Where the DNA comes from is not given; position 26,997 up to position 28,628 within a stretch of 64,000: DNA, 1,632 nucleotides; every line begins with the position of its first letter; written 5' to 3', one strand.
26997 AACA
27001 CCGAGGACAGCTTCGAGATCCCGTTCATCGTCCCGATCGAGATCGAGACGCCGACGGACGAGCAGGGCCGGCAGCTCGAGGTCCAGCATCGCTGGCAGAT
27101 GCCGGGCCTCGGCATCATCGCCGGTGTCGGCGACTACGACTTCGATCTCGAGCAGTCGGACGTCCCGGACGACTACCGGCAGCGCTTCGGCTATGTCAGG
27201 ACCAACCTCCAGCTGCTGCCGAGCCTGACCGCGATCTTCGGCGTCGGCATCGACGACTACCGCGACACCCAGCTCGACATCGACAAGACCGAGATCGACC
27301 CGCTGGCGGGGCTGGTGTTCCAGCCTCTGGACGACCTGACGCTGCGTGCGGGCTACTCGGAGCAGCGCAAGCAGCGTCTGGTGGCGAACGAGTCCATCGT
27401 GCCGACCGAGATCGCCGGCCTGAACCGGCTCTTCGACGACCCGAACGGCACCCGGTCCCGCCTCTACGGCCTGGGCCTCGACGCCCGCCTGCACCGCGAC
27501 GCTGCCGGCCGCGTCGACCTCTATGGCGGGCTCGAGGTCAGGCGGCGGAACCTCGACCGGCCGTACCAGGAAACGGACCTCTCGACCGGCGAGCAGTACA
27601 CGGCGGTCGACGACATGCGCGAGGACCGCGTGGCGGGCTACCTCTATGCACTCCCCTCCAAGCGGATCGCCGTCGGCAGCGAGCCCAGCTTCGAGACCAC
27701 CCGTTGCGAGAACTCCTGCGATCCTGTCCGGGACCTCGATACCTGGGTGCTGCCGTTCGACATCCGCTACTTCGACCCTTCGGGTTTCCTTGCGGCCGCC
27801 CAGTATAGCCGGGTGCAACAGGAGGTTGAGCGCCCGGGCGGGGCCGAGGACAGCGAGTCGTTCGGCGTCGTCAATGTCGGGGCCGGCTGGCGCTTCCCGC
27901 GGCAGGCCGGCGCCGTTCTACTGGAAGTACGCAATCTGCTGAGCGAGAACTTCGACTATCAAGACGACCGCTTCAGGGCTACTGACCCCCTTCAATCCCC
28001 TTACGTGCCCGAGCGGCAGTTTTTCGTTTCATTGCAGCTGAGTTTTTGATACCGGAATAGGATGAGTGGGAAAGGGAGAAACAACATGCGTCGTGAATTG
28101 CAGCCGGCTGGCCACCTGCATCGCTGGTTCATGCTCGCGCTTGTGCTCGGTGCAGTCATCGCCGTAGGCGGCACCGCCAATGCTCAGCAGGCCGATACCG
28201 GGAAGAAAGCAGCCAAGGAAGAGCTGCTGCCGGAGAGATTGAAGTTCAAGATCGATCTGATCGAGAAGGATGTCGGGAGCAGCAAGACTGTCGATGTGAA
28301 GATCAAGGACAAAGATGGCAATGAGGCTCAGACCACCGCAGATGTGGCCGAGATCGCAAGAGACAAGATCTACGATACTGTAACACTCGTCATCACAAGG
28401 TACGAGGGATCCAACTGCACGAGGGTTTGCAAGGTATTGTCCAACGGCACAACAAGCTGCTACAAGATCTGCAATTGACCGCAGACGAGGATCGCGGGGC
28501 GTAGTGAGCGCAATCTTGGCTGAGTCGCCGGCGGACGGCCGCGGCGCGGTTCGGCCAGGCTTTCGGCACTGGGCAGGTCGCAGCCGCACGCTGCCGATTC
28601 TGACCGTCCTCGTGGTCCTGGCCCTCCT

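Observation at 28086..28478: Low-GC small secreted protein with a twin CX3C motif wedged between the OM barrel gene and an ABC importer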

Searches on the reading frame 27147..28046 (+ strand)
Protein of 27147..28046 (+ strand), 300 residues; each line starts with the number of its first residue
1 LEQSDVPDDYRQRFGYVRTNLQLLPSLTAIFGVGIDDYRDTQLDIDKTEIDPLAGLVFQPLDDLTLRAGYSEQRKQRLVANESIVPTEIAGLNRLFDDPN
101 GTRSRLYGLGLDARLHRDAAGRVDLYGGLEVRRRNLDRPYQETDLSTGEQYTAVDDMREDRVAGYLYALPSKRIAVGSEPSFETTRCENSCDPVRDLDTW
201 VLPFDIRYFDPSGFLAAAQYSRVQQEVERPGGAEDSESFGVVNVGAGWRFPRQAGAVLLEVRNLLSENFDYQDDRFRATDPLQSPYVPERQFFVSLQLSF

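Call 74: find_homologous_proteins(query=window:27147-28046:+, max_evalue=1e-10)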
Query window:27147-28046:+ (300 aa): 3 proteins with E <= 1e-10 among 1841 candidates.
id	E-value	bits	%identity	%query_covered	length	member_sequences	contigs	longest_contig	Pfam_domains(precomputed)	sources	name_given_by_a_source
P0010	4.9e-66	241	51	72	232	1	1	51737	-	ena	-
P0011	7.0e-24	103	32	84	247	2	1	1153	-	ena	-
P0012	9.0e-19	86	30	84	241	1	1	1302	-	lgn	-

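Call 75: find_encoding_contigs(protein=P0010, flank=10000)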
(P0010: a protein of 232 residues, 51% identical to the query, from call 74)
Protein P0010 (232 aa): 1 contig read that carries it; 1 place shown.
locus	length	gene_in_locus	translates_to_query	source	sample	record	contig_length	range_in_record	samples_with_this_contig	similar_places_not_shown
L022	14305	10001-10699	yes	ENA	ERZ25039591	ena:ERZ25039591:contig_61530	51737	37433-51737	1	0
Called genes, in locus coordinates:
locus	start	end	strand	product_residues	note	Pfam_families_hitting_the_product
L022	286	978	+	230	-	PF01656:CbiA, PF07015:VirC1, PF09140:MipZ (weak), PF10609:ParA, PF13614:AAA_31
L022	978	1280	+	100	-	-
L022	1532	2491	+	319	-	PF04796:RepA_C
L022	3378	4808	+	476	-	PF12902:Ferritin-like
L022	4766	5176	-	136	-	PF00872:Transposase_mut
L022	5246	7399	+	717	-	PF05226:CHASE2, PF00211:Guanylate_cyc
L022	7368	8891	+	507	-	PF04773:FecR (weak), PF14559:TPR_19 (faint)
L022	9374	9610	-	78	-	-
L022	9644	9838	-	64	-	-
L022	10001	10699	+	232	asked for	-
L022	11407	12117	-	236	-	PF03050:DDE_Tnp_IS66 (weak), PF00665:rve (weak), PF13610:DDE_Tnp_IS240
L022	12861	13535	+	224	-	-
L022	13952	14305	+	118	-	?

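Call 76: find_encoding_contigs(protein=P0011, flank=10000)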
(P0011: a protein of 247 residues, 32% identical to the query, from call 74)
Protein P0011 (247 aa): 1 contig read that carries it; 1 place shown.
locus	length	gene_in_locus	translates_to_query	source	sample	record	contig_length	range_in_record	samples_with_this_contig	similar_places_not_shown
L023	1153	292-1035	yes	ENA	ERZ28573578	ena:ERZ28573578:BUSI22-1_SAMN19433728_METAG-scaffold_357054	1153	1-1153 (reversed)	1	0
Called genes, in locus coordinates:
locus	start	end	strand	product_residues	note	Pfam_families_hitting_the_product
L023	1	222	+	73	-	?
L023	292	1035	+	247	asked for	-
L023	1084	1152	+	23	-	?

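Call 77: find_encoding_contigs(protein=P0012, flank=10000)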
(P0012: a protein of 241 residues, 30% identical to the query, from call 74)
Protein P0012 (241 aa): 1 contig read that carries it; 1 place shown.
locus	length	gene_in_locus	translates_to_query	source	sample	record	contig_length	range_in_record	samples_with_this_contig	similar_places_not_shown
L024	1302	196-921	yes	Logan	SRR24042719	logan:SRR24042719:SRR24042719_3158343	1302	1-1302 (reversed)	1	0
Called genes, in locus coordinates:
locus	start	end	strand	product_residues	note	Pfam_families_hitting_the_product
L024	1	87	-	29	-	?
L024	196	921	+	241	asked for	-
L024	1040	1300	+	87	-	?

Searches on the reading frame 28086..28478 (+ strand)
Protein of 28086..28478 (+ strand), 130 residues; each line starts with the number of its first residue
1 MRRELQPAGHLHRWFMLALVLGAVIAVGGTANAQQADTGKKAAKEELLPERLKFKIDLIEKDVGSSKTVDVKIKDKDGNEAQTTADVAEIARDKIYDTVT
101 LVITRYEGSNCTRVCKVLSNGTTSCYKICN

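Call 7: search_protein_families(library=pfam, proteins=[window:28086-28478:+], max_evalue=0.01)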
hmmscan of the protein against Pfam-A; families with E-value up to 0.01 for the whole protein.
window:28086-28478:+ (130 aa): 0 families

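Call 8: search_protein_families(library=ncbifam, proteins=[window:28086-28478:+], max_evalue=0.01)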
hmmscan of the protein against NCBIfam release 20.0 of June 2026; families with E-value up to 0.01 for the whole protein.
window:28086-28478:+ (130 aa): 0 families

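Call 9: find_homologous_proteins(query=window:28086-28475:+, max_evalue=10)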
Query window:28086-28475:+ (130 aa): 2 proteins with E <= 10 among 19 candidates.
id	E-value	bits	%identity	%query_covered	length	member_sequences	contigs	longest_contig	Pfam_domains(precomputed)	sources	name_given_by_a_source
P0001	6.1e-78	276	98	100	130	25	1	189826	-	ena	-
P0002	1.2e-37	146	87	61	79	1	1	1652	-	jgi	jgi:hypothetical protein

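Call 12: find_encoding_contigs(protein=P0001, flank=10000, max_places=6)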
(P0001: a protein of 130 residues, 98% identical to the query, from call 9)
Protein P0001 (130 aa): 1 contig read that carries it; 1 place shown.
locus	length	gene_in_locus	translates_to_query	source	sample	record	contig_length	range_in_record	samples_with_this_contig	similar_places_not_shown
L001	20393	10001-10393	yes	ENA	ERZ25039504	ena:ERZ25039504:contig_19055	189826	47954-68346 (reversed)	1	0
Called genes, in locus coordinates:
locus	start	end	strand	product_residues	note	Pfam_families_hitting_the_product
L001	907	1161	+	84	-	PF01909:NTP_transf_2, PF18765:Polbeta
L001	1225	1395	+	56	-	-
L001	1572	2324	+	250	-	-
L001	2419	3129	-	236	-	-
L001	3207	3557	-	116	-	-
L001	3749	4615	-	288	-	PF03706:LPG_synthase_TM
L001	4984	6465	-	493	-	PF00171:Aldedh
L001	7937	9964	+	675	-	PF00593:TonB_dep_Rec_b-barrel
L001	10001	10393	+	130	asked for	-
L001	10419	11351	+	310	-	PF00528:BPD_transp_1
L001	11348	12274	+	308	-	PF00528:BPD_transp_1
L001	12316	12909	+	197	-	PF09084:NMT1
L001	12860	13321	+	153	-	PF09084:NMT1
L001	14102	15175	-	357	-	PF02746:MR_MLE_N, PF13378:MR_MLE_C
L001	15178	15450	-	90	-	-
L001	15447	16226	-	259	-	PF09084:NMT1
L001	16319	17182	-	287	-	PF00528:BPD_transp_1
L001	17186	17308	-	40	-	-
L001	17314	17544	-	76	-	-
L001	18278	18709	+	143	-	-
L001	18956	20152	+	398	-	PF01408:GFO_IDH_MocA, PF02894:GFO_IDH_MocA_C, PF22725:GFO_IDH_MocA_C3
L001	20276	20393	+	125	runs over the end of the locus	PF13551:HTH_29 (weak), PF13565:HTH_32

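Call 13: find_encoding_contigs(protein=P0002, flank=10000, max_places=6)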
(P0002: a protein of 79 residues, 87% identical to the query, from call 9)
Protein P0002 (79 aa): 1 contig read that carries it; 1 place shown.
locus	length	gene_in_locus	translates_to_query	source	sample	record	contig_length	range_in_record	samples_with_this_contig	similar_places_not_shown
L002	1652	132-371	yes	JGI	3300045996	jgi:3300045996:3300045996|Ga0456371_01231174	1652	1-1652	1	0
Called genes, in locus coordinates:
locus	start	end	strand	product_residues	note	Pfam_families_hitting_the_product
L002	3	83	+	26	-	?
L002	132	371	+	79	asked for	-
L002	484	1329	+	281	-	PF00528:BPD_transp_1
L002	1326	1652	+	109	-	?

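Call 17: search_protein_representatives(protein=window:28086-28475:+)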
Query: 130 residues. Proteins with E-value up to 0.001 (for the whole library): 8; up to 1e-10: 3; up to 1e-30: 2. The best 8 are listed.
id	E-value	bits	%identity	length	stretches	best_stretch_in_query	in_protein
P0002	3.9e-38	146.3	87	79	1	52-130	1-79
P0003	2.8e-32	127.4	52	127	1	1-130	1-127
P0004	6.3e-21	90.8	47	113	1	21-130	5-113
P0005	9.5e-10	54.7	47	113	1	49-129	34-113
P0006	3.2e-08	49.8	44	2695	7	65-100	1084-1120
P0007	2.2e-04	37.4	38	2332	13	57-86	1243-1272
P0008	2.4e-04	37.3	41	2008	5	100-128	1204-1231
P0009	3.6e-04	36.7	38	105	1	43-129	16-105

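Call 21: find_homologous_proteins(query=A2, max_evalue=1)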
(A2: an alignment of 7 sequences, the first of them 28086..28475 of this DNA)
Query A2 (7 sequences) (130 aa, profile of the alignment): 6 proteins with E <= 1 among 3692 candidates.
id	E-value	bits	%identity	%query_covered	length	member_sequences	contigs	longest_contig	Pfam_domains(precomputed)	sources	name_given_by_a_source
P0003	1.4e-51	192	51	100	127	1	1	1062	-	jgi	jgi:hypothetical protein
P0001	1.7e-48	182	98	100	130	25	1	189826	-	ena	-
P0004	1.3e-46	176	45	88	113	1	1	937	-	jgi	jgi:hypothetical protein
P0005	2.3e-38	149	45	62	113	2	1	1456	-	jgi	jgi:hypothetical protein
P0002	3.5e-34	135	87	61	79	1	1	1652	-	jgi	jgi:hypothetical protein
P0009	2.8e-33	133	47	35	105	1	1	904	-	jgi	-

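Call 22: find_encoding_contigs(protein=P0003, flank=10000)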
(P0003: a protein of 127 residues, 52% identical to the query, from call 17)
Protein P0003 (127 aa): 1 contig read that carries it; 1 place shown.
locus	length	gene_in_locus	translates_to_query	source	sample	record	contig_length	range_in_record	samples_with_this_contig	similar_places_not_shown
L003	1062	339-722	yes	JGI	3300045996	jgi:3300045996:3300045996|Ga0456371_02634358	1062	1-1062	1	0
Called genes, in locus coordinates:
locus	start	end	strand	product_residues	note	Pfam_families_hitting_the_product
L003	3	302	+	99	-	?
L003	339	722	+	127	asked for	-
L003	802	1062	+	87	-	?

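Call 23: find_encoding_contigs(protein=P0004, flank=10000)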
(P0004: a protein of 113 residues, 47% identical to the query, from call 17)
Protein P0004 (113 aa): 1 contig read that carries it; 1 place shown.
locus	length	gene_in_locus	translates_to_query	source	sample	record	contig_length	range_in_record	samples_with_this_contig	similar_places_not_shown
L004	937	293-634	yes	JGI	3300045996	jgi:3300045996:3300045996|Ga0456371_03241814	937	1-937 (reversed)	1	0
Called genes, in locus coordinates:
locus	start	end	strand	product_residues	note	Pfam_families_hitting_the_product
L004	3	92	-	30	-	?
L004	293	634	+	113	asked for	-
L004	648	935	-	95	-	?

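Call 24: find_encoding_contigs(protein=P0005, flank=10000)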
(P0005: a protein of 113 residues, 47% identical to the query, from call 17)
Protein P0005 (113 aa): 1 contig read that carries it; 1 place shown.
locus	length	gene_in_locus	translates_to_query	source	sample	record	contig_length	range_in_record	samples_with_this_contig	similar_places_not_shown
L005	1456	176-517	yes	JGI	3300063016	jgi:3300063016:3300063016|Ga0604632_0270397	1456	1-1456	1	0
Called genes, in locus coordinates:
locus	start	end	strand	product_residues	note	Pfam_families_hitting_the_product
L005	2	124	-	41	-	?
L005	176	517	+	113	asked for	-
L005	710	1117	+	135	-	PF00496:SBP_bac_5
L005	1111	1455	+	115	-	?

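Call 25: find_encoding_contigs(protein=P0009, flank=10000)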
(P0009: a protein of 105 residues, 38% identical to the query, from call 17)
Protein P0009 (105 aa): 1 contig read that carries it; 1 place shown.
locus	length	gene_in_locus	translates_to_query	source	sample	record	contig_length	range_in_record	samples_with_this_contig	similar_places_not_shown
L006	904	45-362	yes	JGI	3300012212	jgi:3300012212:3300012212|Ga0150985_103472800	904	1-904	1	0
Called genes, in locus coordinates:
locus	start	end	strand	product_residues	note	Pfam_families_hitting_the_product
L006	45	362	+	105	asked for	-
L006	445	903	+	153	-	?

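Call 27: search_protein_families(library=pfam, proteins=[L003:3-302:+, L003:802-1062:+, L004:648-935:-, L004:3-92:-, L005:2-124:-, L005:710-1117:+, L005:1111-1455:+, L006:445-903:+], max_evalue=0.1)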
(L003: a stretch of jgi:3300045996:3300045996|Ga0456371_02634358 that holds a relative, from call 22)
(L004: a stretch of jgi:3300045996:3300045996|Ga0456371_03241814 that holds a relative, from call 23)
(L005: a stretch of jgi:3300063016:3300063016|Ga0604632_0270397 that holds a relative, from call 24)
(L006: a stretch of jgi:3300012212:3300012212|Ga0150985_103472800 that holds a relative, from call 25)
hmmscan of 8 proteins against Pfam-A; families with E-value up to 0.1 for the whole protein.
L003:3-302:+ (99 aa): 1 family
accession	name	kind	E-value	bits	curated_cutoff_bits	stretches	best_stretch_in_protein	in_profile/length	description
PF00593.30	TonB_dep_Rec_b-barrel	-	0.017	15.4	27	1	5-63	375-436/436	TonB dependent receptor-like, beta-barrel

L003:802-1062:+ (87 aa): 0 families

L004:648-935:- (95 aa): 0 families

L004:3-92:- (30 aa): 0 families

L005:2-124:- (41 aa): 0 families

L005:710-1117:+ (135 aa): 2 families
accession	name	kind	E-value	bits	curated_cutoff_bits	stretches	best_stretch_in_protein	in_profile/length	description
PF00496.27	SBP_bac_5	-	1.2e-12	48.1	32.4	1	66-117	2-54/368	Bacterial extracellular solute-binding proteins, family 5 Middle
PF14329.11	DUF4386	-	0.056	13.8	27.6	1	5-67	76-137/210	Domain of unknown function (DUF4386)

L005:1111-1455:+ (115 aa): 1 family
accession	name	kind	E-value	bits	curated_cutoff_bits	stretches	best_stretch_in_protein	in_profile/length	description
PF00496.27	SBP_bac_5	-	4.1e-10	39.8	32.4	1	51-111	116-174/368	Bacterial extracellular solute-binding proteins, family 5 Middle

L006:445-903:+ (153 aa): 5 families
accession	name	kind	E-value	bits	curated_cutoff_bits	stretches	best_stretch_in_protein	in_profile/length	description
PF12760.12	Zn_ribbon_IS1595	-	2.2e-13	50.3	25.4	1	24-69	1-46/46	Transposase zinc-ribbon domain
PF25164.1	CoiA_N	-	0.0067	16.4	26.3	0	54-77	11-34/50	Competence protein CoiA, N-terminal domain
PF01325.25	Fe_dep_repress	-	0.032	14.9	26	1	91-125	12-46/60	Iron dependent repressor, N-terminal DNA binding domain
PF12840.13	HTH_20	-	0.046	14.1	27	0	91-118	8-35/51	Helix-turn-helix domain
PF14353.12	CpXC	-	0.047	14.1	25.4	0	60-92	37-69/121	CpXC protein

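Call 32: find_related_loci(query=A2, collection=genome_contigs, flank=10000)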
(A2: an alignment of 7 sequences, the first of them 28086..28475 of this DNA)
Query A2 (130 aa) in genome_contigs; peptide patterns used: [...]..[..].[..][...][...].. (x = any residue, [..] = any of these).
3 stretches matched a pattern, but none encodes a relative of the query by tblastn (E <= 1e-3).

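Call 33: find_related_loci(query=A2, collection=metagenome_contigs, flank=10000)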
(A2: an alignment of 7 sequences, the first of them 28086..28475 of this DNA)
Query A2 (130 aa) in metagenome_contigs; peptide patterns used: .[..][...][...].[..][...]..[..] (x = any residue, [..] = any of these).
41 stretches matched a pattern; 1 encode a relative of the query (tblastn E <= 1e-3); 1 distinct loci.
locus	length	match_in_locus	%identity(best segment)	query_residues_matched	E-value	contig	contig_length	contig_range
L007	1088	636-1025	98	1-130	3e-94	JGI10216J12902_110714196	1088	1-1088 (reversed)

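Call 44: predict_structure(alignment_id=A2)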
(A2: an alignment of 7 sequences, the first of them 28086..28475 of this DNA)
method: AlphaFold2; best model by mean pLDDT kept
length: 130 residues; sequences in the alignment: 7
mean_pLDDT: 51.7   pTM: 0.30
mean pLDDT of the five models: 51.7, 50.4, 49.8, 47.5, 44.0
residues with pLDDT >= 90: 0; 70-90: 21; 50-70: 48; < 50: 61
segments of 3 or more residues with pLDDT < 50: 1-51
pLDDT, mean of each block of 10 residues (from residue 1): 39 37 34 33 35 54 54 65 52 56 72 69 72
secondary structure, 60 per line:
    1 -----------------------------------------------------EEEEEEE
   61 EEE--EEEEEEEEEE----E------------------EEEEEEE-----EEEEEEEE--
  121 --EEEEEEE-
elements in order: E54-63 E66-75 E99-105 E111-118 E123-129

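Call 65: search_solved_structures(query=A2, max_evalue=10)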
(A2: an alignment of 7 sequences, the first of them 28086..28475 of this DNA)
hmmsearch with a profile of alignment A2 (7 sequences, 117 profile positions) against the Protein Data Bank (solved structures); distinct sequences matched with E-value up to 10: 4.
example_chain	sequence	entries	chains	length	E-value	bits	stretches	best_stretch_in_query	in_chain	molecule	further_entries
7dm0_A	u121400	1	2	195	0.069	16.7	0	33-76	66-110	Biofilm-associated surface protein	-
3t91_A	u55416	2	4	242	0.46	14.1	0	79-100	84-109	Stage II sporulation protein E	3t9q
5mqh_A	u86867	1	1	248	0.69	13.5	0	76-100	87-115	Serine phosphatase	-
9d7j_A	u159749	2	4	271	1.9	12.1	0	7-82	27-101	Oxidoreductase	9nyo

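Call 66: fold_search(model_id=the predicted structure, library=pdb)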
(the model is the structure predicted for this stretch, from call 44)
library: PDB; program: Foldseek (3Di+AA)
matches with E <= 10: 667; with E <= 0.001: 0
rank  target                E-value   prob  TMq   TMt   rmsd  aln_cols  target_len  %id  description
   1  2k8p_MODEL_1_A        4.0e-01  0.14  0.16  0.12  34.4       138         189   11  Characterisation of the structural features and interactions of sclerostin: molecular insight into a key regul (released 2009-02-17)
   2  3klf_A                4.7e-01  0.97  0.25  0.06   3.3        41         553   12  Crystal structure of wild-type HIV-1 Reverse Transcriptase crosslinked to a DSDNA with a bound excision product, AZTPP (released 2010-09-22)
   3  1s9g_A                5.3e-01  0.99  0.25  0.06   1.3        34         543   12  CRYSTAL STRUCTURE OF HIV-1 REVERSE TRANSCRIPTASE (RT) IN COMPLEX WITH JANSSEN-R120394. (released 2004-05-11)
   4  6ujx_A                5.6e-01  0.99  0.24  0.06   1.3        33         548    9  HIV-1 wild-type reverse transcriptase-DNA complex with (-)-FTC-TP (released 2019-12-25)
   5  8stp_A                6.2e-01  0.99  0.25  0.06   1.3        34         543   12  Crystal Structure of HIV-1 Reverse Transcriptase (Y181C) varient in Complex with 8-(2-(2-(2,4-dioxo-3,4-dihydropyrimid (released 2023-11-29)
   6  7snz_A                6.2e-01  0.98  0.24  0.06   1.4        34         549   12  Crystal Structure of HIV-1 Reverse Transcriptase in Complex with 6-((2-((4-cyanophenyl)amino)pyrimidin-4-yl)amino)-5,7 (released 2022-03-16)
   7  9dm9_A                6.6e-01  0.99  0.24  0.06   1.3        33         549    9  HIV-RT pre-catalytic complex with MK-8527 (released 2025-09-17)
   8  2ic3_A                6.6e-01  0.95  0.25  0.06   3.8        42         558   12  Crystal Structure of K103N/Y181C Mutant HIV-1 Reverse Transcriptase (RT) in Complex with Nonnucleoside Inhibitor HBY 0 (released 2006-12-19)
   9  1ikw_A                7.0e-01  0.99  0.25  0.06   1.2        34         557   12  Wild Type HIV-1 Reverse Transcriptase in Complex with Efavirenz (released 2001-06-06)
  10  8vbg_A                7.3e-01  0.98  0.25  0.06   1.2        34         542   12  Kinetic intermediate states of HIV-1 RT DNA synthesis captured by cryo-EM (released 2024-12-11)
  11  6oe3_A                7.3e-01  0.98  0.25  0.06   1.3        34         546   12  Crystal Structure of HIV-1 Reverse Transcriptase in Complex with 5-(2-(2-(2,4-dioxo-3,4-dihydropyrimidin-1(2H)-yl)etho (released 2019-05-15)
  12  6dtw_A                7.3e-01  0.98  0.24  0.06   1.4        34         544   12  HIV-1 Reverse Transcriptase Y181C Mutant in complex with JLJ 578 (released 2019-07-31)
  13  1b9m_A                7.3e-01  0.20  0.19  0.10  15.3       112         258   14  REGULATOR FROM ESCHERICHIA COLI (released 2000-03-15)
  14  7z2g_A                7.8e-01  0.99  0.25  0.06   1.1        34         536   12  Cryo-EM structure of HIV-1 reverse transcriptase with a DNA aptamer in complex with doravirine (released 2022-07-20)
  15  5j1e_A                7.8e-01  0.98  0.25  0.06   1.3        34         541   12  Crystal Structure of a Hydroxypyridone Carboxylic Acid Active-Site RNase H Inhibitor in Complex with HIV Reverse Trans (released 2016-06-15)
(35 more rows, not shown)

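Call 91: find_related_loci(query=A2, collection=viral_contigs, flank=5000)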
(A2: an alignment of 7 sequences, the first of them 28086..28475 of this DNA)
Query A2 (130 aa) in viral_contigs; peptide patterns used: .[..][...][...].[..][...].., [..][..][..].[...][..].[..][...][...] (x = any residue, [..] = any of these).
422 stretches matched a pattern, but none encodes a relative of the query by tblastn (E <= 1e-3).

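Call 92: search_protein_families(library=phrogs, proteins=[window:28086-28475:+, P0003, P0005, P0009], max_evalue=1)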
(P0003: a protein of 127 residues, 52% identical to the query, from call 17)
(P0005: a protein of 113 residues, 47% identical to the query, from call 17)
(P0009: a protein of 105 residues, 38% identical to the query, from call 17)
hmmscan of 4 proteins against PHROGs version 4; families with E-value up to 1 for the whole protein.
window:28086-28475:+ (130 aa): 2 families
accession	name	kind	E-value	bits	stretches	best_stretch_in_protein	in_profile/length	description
phrog_486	-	head and packaging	0.022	16.2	1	48-101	44-96/127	virion structural protein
phrog_35764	-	unknown function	0.029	15.8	1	17-88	19-86/104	-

P0003 (127 aa): 0 families

P0005 (113 aa): 2 families
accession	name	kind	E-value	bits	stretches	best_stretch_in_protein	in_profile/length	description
phrog_18267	-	unknown function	0.11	13.8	1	5-26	46-67/77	-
phrog_35764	-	unknown function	0.26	12.7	1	24-72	35-87/104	-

P0009 (105 aa): 1 family
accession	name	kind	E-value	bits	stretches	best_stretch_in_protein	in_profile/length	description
phrog_19445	-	head and packaging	0.097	11.5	1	22-85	389-451/1114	tail tip protein Tal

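Call 93: search_protein_families(library=padloc, proteins=[window:28086-28475:+, P0003, P0005], max_evalue=0.1)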
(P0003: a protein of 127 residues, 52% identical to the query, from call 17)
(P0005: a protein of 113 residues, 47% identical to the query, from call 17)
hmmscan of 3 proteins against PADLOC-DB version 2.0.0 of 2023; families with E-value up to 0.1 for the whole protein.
window:28086-28475:+ (130 aa): 0 families

P0003 (127 aa): 0 families

P0005 (113 aa): 0 families
